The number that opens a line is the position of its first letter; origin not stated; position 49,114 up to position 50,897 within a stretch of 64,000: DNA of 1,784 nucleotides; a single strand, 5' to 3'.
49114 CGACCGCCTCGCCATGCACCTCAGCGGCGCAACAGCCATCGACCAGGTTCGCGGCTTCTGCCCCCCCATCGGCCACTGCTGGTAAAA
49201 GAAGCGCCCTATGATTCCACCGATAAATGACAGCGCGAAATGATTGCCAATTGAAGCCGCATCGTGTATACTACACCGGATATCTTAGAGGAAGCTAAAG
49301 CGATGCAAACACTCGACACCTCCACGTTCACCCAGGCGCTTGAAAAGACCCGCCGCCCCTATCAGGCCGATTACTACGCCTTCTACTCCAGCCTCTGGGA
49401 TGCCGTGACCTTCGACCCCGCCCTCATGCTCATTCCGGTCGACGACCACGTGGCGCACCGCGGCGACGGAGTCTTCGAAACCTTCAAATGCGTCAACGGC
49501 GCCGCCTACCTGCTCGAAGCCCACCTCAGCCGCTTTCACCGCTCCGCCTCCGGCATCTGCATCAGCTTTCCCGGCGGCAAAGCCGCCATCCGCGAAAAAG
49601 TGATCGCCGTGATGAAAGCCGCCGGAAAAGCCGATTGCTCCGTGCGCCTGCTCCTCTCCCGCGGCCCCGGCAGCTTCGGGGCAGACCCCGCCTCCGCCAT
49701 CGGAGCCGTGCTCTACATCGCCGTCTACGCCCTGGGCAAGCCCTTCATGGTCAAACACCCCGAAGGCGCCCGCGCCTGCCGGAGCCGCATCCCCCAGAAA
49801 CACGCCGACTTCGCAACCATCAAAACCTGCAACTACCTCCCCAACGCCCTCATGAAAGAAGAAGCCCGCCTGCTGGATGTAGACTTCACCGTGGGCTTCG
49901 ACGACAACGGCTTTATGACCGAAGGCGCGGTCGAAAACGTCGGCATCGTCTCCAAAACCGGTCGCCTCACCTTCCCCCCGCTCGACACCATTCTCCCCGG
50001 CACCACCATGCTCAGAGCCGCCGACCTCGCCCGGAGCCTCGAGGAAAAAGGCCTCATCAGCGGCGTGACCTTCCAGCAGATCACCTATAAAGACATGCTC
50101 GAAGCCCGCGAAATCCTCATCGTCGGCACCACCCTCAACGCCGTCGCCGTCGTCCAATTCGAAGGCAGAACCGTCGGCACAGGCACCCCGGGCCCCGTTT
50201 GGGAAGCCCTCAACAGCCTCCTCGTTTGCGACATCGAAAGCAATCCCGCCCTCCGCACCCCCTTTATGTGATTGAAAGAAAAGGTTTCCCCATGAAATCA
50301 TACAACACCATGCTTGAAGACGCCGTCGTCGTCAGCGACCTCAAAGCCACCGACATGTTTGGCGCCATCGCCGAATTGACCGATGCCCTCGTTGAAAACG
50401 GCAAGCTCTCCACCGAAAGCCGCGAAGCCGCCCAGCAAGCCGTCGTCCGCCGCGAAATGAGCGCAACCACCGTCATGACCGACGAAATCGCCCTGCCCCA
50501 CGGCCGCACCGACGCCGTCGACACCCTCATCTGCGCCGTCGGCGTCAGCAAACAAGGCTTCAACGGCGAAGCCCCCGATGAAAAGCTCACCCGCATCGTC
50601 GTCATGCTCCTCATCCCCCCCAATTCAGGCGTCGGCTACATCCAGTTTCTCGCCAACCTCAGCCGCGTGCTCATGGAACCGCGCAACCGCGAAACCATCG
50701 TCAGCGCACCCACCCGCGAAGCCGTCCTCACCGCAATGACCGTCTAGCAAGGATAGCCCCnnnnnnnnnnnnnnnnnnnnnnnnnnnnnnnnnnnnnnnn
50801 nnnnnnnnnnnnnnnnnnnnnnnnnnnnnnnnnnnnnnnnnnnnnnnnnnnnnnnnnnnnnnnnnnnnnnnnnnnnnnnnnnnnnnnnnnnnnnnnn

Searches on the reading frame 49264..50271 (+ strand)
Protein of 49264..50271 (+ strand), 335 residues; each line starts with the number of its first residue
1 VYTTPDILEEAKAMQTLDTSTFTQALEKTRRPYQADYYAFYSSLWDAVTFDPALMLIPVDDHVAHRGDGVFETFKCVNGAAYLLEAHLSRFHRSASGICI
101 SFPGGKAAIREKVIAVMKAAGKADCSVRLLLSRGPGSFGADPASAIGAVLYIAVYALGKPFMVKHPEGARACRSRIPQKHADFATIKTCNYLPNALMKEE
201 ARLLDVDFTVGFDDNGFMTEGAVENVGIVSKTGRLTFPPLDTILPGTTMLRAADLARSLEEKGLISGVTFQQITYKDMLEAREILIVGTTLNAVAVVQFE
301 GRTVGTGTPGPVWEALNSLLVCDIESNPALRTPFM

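Call 10: search_protein_families(library=pfam, proteins=[window:49264-50271:+])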
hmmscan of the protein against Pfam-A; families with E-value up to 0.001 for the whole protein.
window:49264-50271:+ (335 aa): 1 family
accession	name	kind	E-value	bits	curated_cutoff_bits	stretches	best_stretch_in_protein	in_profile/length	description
PF01063.24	Aminotran_4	-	4.7e-40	138.2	28.5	1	69-297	1-221/223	Amino-transferase class IV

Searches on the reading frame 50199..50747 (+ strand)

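Call 10: search_protein_families(library=pfam, proteins=[window:50199-50747:+])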
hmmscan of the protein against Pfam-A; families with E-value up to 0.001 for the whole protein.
window:50199-50747:+ (182 aa): 1 family
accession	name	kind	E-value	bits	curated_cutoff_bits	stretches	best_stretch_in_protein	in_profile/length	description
PF00359.27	PTS_EIIA_2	-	4.6e-22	79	27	1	40-178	4-139/144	Phosphoenolpyruvate-dependent sugar phosphotransferase system, EIIA 2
